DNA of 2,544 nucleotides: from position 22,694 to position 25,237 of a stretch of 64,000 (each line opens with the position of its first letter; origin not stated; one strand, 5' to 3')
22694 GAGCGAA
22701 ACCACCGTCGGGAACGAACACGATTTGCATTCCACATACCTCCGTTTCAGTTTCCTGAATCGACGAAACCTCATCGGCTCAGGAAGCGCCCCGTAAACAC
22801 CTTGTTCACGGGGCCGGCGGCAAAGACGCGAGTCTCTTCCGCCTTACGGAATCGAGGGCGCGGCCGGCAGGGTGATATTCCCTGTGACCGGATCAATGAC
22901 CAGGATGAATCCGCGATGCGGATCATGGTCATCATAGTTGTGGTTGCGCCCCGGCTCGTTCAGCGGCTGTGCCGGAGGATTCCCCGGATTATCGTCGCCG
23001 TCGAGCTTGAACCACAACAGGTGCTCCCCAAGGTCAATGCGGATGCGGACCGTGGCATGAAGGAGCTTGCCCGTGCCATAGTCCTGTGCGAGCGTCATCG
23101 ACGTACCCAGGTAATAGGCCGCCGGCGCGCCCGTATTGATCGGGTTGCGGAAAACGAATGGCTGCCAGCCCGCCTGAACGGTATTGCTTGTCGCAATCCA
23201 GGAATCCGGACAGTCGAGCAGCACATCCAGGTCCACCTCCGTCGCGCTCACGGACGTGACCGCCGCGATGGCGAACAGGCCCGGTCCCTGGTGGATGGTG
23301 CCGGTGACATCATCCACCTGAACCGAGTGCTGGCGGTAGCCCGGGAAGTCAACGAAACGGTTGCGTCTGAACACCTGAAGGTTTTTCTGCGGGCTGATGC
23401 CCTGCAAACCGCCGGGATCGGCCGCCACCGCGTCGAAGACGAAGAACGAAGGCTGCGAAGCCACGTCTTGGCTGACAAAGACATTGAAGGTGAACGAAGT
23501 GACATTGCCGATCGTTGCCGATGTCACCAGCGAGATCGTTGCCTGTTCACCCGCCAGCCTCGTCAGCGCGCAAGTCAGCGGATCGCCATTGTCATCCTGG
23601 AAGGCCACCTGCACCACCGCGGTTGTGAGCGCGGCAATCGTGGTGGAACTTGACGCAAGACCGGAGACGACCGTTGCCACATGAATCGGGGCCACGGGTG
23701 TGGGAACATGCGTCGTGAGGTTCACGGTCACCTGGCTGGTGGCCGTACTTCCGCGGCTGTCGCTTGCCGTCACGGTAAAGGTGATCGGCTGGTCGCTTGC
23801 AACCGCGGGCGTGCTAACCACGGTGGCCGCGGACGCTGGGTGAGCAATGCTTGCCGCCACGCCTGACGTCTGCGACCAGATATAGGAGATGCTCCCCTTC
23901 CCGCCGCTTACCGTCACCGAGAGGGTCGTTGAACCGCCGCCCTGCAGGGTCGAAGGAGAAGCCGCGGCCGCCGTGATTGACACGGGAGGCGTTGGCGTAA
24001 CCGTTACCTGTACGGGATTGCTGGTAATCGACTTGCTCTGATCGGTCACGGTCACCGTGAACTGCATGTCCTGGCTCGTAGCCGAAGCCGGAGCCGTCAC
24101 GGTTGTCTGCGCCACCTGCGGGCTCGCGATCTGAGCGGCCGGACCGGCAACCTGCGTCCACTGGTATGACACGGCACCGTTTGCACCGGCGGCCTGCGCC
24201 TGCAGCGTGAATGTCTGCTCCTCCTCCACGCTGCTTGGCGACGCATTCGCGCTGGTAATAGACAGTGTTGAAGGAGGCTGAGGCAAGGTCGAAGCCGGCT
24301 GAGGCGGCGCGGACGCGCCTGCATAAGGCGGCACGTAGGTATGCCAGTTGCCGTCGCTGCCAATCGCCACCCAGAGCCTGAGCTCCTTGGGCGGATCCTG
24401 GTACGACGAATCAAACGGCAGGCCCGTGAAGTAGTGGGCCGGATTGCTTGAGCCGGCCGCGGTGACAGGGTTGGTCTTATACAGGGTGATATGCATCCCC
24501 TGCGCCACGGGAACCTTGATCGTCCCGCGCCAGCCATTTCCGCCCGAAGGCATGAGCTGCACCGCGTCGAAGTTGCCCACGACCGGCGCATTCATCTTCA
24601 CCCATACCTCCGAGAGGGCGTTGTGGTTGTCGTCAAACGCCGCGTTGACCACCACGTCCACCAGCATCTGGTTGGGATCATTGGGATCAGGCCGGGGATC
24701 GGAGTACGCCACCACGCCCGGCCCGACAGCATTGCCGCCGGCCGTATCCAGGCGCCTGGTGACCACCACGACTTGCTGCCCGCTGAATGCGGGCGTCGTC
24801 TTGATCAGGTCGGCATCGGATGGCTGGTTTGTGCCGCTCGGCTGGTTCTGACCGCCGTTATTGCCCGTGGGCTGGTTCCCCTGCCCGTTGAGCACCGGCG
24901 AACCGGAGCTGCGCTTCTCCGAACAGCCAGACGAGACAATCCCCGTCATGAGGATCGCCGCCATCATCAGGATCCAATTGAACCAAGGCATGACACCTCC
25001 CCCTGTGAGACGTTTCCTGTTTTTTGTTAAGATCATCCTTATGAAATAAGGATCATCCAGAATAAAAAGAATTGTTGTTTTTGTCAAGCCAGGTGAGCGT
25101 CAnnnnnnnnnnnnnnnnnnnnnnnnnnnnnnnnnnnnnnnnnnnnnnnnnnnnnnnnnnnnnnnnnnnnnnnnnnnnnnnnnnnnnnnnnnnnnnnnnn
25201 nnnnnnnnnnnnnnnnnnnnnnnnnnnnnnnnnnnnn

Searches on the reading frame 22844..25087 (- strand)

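Call 59: search_protein_families(library=pfam, proteins=[window:22844-25087:-], max_evalue=0.00001)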
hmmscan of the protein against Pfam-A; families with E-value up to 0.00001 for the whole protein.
window:22844-25087:- (747 aa): 1 family
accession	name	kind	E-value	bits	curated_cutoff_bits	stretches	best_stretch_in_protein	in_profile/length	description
PF22352.2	K319L-like_PKD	-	2.2e-18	66.5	27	2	286-363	6-84/84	K319L-like, PKD domain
